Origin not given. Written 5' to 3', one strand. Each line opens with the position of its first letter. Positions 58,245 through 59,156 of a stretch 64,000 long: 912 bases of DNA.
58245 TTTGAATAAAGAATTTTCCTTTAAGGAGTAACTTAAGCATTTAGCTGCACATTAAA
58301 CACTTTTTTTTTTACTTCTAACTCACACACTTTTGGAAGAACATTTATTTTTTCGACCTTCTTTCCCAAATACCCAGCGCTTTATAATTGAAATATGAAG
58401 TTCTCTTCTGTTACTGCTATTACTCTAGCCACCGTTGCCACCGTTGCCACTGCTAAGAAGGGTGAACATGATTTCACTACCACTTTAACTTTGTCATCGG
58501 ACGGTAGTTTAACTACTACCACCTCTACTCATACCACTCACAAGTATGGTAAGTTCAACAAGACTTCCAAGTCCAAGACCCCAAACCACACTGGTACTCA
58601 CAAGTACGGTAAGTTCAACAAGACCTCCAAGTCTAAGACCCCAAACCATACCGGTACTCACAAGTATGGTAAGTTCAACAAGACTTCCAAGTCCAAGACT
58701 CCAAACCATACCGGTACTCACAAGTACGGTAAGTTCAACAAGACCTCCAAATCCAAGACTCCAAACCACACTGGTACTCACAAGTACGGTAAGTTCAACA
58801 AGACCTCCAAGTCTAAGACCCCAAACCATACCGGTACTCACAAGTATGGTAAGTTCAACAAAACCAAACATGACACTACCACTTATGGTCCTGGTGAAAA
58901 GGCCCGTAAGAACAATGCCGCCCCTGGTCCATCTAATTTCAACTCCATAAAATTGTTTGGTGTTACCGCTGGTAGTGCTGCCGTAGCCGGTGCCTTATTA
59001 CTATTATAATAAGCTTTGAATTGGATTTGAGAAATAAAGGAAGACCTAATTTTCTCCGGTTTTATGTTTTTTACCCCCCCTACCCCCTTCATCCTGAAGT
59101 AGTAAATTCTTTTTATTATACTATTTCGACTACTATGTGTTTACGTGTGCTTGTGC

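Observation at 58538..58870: Near-perfect 60-bp tandem array in cell-wall protein gene YNL190W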

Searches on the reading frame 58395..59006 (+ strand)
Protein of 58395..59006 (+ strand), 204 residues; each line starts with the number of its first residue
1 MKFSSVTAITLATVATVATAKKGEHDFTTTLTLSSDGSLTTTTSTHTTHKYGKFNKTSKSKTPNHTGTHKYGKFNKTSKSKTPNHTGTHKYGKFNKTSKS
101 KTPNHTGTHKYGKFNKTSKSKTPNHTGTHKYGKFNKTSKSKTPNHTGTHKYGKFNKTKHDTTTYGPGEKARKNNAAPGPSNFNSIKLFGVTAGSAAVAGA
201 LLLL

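Call 7: find_homologous_proteins(query=window:58395-59006:+, max_evalue=0.001)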
Query window:58395-59006:+ (204 aa): 5 proteins with E <= 0.001 among 793 candidates.
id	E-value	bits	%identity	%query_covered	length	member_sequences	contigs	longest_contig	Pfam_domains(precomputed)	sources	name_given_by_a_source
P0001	2.6e-59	218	57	95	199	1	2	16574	-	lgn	-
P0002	2.0e-44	170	59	56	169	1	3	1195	-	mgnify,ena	mgnify:CR=1 FL=1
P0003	7.0e-31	126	61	37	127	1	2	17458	-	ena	-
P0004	1.6e-29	121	42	100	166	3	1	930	-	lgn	-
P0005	1.2e-20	92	67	29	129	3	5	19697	-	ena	-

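Call 9: list_cluster_members(proteins=[window:58395-59006:+])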
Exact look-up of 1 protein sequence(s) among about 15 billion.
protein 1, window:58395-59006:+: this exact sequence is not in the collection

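Call 17: search_protein_families(library=pfam, proteins=[window:58395-59006:+], max_evalue=0.001)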
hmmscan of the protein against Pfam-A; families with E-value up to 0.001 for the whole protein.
window:58395-59006:+ (204 aa): 0 families

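Call 19: find_encoding_contigs(protein=P0001, flank=6000, max_places=3)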
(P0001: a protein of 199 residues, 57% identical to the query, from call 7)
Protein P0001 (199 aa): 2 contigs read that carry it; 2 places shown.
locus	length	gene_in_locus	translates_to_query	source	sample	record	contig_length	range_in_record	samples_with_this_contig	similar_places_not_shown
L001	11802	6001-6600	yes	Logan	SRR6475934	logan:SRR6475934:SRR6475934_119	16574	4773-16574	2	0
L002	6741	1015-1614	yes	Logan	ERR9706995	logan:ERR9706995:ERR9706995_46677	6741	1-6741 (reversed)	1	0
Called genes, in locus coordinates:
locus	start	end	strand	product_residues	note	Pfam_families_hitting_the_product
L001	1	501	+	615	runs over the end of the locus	-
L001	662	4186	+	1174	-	PF08407:Chitin_synth_1N, PF01644:Chitin_synth_1, PF03142:Chitin_synth_2, PF13632:Glyco_trans_2_3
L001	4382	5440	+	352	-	PF13230:GATase_4, PF13522:GATase_6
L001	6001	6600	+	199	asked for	-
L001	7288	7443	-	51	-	-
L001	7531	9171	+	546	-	PF01749:IBB, PF00514:Arm, PF01602:Adaptin_N (weak), PF13513:HEAT_EZ, PF00514:Arm, PF24768:ARM_ARMC5, PF00514:Arm, PF16186:Arm_3, +7 more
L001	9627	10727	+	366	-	-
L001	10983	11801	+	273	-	?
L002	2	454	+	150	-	?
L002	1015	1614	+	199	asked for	-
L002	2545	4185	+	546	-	PF01749:IBB, PF00514:Arm, PF01602:Adaptin_N (weak), PF13513:HEAT_EZ, PF00514:Arm, PF24768:ARM_ARMC5, PF00514:Arm, PF16186:Arm_3, +7 more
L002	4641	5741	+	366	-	-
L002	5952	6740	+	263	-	?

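Call 20: find_encoding_contigs(protein=P0005, flank=6000, max_places=3)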
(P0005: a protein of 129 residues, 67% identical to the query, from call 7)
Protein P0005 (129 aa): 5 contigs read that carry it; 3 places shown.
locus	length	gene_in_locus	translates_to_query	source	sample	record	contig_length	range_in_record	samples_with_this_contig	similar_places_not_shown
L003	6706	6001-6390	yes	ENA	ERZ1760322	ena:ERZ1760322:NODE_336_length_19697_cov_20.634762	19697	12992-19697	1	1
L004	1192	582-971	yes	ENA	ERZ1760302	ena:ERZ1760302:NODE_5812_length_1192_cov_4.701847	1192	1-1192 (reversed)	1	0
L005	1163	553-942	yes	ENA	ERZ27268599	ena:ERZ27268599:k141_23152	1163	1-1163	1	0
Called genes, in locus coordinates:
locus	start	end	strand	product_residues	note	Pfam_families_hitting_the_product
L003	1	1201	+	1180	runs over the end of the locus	PF08407:Chitin_synth_1N, PF01644:Chitin_synth_1, PF03142:Chitin_synth_2, PF13632:Glyco_trans_2_3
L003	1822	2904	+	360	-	-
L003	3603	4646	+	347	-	PF13230:GATase_4, PF13522:GATase_6 (weak)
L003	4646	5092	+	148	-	-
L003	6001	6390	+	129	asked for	-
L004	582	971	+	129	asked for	-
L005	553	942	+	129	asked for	-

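Call 22: find_encoding_contigs(protein=P0004, flank=6000, max_places=3)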
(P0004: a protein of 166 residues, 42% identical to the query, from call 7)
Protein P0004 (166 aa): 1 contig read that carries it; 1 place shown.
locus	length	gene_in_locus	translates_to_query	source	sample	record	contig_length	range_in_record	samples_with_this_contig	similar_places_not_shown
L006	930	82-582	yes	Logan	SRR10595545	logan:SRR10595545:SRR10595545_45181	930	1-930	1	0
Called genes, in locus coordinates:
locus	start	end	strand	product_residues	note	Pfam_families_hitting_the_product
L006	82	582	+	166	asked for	-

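Call 23: find_encoding_contigs(protein=P0002, flank=6000, max_places=3)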
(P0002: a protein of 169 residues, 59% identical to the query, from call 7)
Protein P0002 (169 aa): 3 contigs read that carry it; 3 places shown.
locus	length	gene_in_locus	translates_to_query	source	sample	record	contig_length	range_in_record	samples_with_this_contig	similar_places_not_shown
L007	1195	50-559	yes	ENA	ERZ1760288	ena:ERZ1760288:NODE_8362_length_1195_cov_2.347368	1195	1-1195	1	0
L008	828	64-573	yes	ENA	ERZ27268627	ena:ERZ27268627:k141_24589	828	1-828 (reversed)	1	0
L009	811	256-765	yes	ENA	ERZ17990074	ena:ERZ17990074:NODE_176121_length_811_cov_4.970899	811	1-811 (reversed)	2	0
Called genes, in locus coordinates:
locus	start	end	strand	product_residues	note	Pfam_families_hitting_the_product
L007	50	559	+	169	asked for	-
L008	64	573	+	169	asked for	-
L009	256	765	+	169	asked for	-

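Call 24: find_encoding_contigs(protein=P0003, flank=6000, max_places=3)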
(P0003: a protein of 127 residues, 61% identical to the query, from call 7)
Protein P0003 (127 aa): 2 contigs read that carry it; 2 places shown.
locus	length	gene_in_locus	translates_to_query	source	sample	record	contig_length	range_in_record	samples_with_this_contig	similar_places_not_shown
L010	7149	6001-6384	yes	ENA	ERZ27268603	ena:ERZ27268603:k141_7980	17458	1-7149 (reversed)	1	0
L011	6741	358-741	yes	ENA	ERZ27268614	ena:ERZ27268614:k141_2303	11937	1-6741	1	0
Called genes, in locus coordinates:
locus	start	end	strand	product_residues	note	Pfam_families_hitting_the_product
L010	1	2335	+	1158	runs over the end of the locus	PF08407:Chitin_synth_1N, PF01644:Chitin_synth_1, PF03142:Chitin_synth_2, PF13632:Glyco_trans_2_3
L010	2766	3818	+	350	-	PF13230:GATase_4, PF13522:GATase_6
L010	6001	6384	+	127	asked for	-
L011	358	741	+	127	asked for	-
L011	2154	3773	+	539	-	PF01749:IBB, PF00514:Arm, PF24768:ARM_ARMC5 (weak), PF13513:HEAT_EZ (weak), PF00514:Arm, PF24768:ARM_ARMC5, PF00514:Arm, PF16186:Arm_3, +10 more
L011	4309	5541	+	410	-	-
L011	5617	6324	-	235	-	PF02466:Tim17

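Call 25: search_protein_representatives(alignment_id=A1)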
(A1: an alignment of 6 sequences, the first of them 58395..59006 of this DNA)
Query: 6 sequences, 181 profile positions. Proteins with E-value up to 0.001 (for the whole library): 42; up to 1e-10: 29; up to 1e-30: 10. The best 42 are listed.
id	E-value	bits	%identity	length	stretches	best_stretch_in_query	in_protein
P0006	3.0e-76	271.6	-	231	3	1-137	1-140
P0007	4.4e-66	238.5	-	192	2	47-181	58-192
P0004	1.2e-65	237.1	-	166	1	1-181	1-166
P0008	1.1e-63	230.6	-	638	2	9-137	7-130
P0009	4.2e-63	228.8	-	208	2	7-135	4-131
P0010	1.8e-54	200.6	-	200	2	26-138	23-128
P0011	4.6e-51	189.6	-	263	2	34-139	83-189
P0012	6.1e-49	182.7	-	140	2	101-181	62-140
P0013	5.1e-48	179.6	-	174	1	1-181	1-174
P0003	2.5e-46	174.1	-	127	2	116-181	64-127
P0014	1.7e-27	112.8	-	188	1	45-140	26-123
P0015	4.1e-27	111.5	-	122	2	1-78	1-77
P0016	1.7e-22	96.5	-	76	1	1-70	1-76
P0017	8.0e-22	94.3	-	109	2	125-181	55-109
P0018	1.3e-21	93.6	-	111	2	96-181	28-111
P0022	1.2e-17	80.7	-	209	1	23-137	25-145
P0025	8.3e-15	71.4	-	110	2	83-138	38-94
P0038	6.8e-09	52.2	-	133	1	1-106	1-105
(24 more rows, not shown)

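Call 26: find_related_loci(query=window:58395-59006:+, collection=metagenome_contigs, flank=1500)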
Query window:58395-59006:+ (204 aa) in metagenome_contigs; peptide patterns used: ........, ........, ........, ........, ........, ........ (x = any residue, [..] = any of these).
537 stretches matched a pattern; 3 encode a relative of the query (tblastn E <= 1e-3); 3 distinct loci.
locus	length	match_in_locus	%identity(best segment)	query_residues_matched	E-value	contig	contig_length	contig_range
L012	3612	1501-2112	100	1-204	9e-127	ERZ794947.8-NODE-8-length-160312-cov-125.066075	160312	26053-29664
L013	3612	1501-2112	100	1-204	4e-126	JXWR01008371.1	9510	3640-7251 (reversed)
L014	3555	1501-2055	46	1-204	3e-35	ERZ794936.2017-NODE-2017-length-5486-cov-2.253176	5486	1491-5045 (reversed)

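Call 43: predict_structure(alignment_id=A1)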
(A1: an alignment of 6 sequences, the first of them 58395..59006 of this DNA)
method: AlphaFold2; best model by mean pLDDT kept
length: 204 residues; sequences in the alignment: 6
mean_pLDDT: 40.9   pTM: 0.21
mean pLDDT of the five models: 40.9, 40.1, 36.5, 36.5, 36.4
residues with pLDDT >= 90: 0; 70-90: 0; 50-70: 7; < 50: 197
segments of 3 or more residues with pLDDT < 50: 1-35, 39-90, 92-110, 112-130, 132-191, 193-202
pLDDT, mean of each block of 10 residues (from residue 1): 40 41 43 48 42 36 39 40 41 44 42 43 40 42 37 39 36 36 39 47 47
secondary structure, 60 per line:
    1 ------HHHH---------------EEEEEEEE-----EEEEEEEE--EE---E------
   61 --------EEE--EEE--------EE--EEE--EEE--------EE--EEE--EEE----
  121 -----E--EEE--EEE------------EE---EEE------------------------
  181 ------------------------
elements in order: H7-10 E26-33 E39-46 E69-71 E74-76 E89-91 E94-96 E109-111 E114-116 E129-131 E134-136 E154-156

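Call 44: search_solved_structures(query=A1, max_evalue=1)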
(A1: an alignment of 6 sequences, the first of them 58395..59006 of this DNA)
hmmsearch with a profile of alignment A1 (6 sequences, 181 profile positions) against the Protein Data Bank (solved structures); distinct sequences matched with E-value up to 1: 0.

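Call 47: find_homologous_proteins(query=A2, max_evalue=0.00001)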
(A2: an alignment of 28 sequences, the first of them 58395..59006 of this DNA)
Query A2 (28 sequences) (204 aa, profile of the alignment): 21 proteins with E <= 0.00001 among 8000 candidates.
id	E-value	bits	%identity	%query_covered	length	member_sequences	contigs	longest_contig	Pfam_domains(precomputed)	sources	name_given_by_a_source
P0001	9.6e-71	254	57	95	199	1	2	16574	-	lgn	-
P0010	3.4e-65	236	38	80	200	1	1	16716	-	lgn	-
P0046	2.6e-62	227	54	78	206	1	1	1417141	-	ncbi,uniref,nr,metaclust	ncbi:unnamed protein product [Kuraishia capsulata CBS 1993]|uniref:Hydrophilin n=1 Tax=Kuraishia cap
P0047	2.0e-61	224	42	76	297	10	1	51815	-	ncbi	ncbi:hypothetical protein OXX79_002099 [Metschnikowia pulcherrima]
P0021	1.3e-60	221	42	36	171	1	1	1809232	-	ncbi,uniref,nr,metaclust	ncbi:uncharacterized protein SPAPADRAFT_60987 [Spathaspora passalidarum NRRL Y-27907]|uniref:Unchara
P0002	3.9e-57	210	59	56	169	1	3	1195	-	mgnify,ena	mgnify:CR=1 FL=1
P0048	2.3e-56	208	60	56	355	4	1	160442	-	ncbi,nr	ncbi:hypothetical protein KL936_005062 [Ogataea polymorpha]|nr:hypothetical protein KL936_005062 [Og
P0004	3.1e-52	194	42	100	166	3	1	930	-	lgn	-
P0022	7.6e-42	161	46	57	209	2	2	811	-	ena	-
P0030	7.8e-38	148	40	40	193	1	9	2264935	-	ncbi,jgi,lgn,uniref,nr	ncbi:Hypothetical protein PP7435_CHR3-0594 [Komagataella phaffii CBS 7435]|uniref:Uncharacterized pr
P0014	4.6e-34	135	55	46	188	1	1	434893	-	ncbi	ncbi:unnamed protein product [Wickerhamomyces anomalus]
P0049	1.8e-33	133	59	28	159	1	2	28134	-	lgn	-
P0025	2.3e-33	133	50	27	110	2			-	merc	-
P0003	1.2e-30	124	61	37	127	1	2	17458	-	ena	-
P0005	8.0e-25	105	67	29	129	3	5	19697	-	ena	-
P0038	1.0e-22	99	49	17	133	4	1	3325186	-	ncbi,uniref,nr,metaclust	ncbi:BA75_00651T0 [Komagataella pastoris]|uniref:BA75_00651T0 n=1 Tax=Komagataella pastoris TaxID=49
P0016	7.6e-11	60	51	35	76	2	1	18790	-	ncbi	ncbi:hypothetical protein C6P45_002240, partial [Maudiozyma exigua]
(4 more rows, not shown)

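Call 50: list_cluster_members(proteins=[P0047, P0048, P0004, P0005, P0038, P0022, P0016, P0025])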
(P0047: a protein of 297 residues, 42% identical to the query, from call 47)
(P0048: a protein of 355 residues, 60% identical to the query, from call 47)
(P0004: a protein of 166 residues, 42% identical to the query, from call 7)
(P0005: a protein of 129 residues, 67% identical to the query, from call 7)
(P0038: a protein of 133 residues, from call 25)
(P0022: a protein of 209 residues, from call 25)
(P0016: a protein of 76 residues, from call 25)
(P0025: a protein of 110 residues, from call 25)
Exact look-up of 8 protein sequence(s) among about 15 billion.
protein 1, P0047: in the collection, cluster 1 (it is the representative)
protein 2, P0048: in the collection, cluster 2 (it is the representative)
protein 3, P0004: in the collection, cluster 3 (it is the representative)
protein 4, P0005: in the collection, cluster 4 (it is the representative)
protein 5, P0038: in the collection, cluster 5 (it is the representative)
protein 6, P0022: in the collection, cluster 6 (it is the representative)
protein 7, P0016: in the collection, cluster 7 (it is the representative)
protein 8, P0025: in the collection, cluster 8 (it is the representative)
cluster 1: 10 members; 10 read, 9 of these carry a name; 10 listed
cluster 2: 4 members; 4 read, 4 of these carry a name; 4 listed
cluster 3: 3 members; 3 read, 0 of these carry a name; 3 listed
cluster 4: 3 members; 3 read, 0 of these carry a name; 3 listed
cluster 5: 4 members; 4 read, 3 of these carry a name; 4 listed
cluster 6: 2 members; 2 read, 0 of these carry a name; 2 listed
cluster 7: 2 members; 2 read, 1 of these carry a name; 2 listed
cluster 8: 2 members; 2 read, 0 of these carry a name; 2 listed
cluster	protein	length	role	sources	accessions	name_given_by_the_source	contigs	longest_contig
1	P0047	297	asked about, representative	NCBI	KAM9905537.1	hypothetical protein OXX79_002099 [Metschnikowia pulcherrima]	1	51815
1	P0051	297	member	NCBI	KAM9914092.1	hypothetical protein OXX69_000992 [Metschnikowia pulcherrima]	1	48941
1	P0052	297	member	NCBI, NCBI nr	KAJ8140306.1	hypothetical protein OY671_006504 [Metschnikowia pulcherrima]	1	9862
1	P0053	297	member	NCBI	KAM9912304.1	hypothetical protein OXX69_002702 [Metschnikowia pulcherrima]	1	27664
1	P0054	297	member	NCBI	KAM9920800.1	hypothetical protein OXX59_006922 [Metschnikowia pulcherrima]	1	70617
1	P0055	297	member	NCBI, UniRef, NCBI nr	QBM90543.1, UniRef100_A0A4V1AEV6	hypothetical protein METSCH_F01240 [Metschnikowia aff. pulcherrima] | Hydrophilin n=1 Tax=Metschnikowia aff. pulcherrima TaxID=2163413 RepID=A0A4V1AEV6_9ASCO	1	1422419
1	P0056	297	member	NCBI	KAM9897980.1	hypothetical protein OXX79_006571 [Metschnikowia pulcherrima]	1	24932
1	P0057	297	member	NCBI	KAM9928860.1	hypothetical protein OXX80_009877 [Metschnikowia pulcherrima]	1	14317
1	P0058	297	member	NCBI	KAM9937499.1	hypothetical protein OXX80_002967 [Metschnikowia pulcherrima]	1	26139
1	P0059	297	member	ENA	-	-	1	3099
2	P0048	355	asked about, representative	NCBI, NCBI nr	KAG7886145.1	hypothetical protein KL936_005062 [Ogataea polymorpha]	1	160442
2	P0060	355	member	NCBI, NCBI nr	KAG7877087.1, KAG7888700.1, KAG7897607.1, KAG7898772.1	hypothetical protein KL905_005004 [Ogataea polymorpha] | hypothetical protein KL937_005018 [Ogataea polymorpha]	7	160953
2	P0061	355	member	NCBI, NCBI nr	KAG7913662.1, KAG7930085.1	hypothetical protein KL934_005197 [Ogataea polymorpha] | hypothetical protein KL927_005248 [Ogataea polymorpha]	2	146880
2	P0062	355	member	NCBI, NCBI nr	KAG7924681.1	hypothetical protein KL925_005112 [Ogataea polymorpha]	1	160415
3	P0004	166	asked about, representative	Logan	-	-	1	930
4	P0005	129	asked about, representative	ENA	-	-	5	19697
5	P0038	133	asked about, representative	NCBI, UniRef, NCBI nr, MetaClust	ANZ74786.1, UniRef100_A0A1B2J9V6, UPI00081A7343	BA75_00651T0 [Komagataella pastoris] | BA75_00651T0 n=1 Tax=Komagataella pastoris TaxID=4922 RepID=A0A1B2J9V6_PICPA | status=active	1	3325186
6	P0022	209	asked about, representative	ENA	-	-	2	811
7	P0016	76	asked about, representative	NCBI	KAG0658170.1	hypothetical protein C6P45_002240, partial [Maudiozyma exigua]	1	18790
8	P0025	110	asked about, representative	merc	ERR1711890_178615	-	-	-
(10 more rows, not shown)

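Call 52: find_encoding_contigs(protein=window:58395-59006:+, flank=1000, max_places=10)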
Protein window:58395-59006:+ (204 aa): 24 contigs read that carry it; 7 places shown.
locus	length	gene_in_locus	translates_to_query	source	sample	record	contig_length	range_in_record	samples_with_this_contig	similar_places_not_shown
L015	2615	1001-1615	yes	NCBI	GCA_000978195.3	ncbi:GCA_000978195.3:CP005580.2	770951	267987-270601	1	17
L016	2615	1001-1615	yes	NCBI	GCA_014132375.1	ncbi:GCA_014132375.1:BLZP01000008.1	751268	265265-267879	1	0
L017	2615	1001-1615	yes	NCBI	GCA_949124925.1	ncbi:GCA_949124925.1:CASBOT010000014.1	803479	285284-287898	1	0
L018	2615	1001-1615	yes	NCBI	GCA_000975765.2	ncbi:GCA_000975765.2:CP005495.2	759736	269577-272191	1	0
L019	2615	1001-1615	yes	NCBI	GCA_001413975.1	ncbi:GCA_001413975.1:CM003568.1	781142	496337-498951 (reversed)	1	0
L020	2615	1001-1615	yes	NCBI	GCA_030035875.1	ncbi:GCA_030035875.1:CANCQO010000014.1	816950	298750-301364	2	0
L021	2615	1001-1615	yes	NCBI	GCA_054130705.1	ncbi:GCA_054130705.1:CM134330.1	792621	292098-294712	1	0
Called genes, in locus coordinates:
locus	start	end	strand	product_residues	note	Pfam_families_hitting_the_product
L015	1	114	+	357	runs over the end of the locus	PF13230:GATase_4, PF13522:GATase_6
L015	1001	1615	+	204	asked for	-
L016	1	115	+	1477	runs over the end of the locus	PF08407:Chitin_synth_1N, PF01644:Chitin_synth_1, PF03142:Chitin_synth_2, PF13632:Glyco_trans_2_3, PF13230:GATase_4, PF13522:GATase_6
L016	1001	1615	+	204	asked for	-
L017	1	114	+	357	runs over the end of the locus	PF13230:GATase_4, PF13522:GATase_6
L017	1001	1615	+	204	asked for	-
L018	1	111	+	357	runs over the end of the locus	PF13230:GATase_4, PF13522:GATase_6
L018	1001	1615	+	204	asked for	-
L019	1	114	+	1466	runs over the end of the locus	PF08407:Chitin_synth_1N, PF01644:Chitin_synth_1, PF03142:Chitin_synth_2, PF13632:Glyco_trans_2_3, PF13230:GATase_4, PF13522:GATase_6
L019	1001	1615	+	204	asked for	-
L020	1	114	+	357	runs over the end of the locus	PF13230:GATase_4, PF13522:GATase_6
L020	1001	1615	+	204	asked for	-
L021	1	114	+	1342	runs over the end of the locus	PF08407:Chitin_synth_1N, PF01644:Chitin_synth_1, PF03142:Chitin_synth_2, PF13230:GATase_4, PF13522:GATase_6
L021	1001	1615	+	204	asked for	-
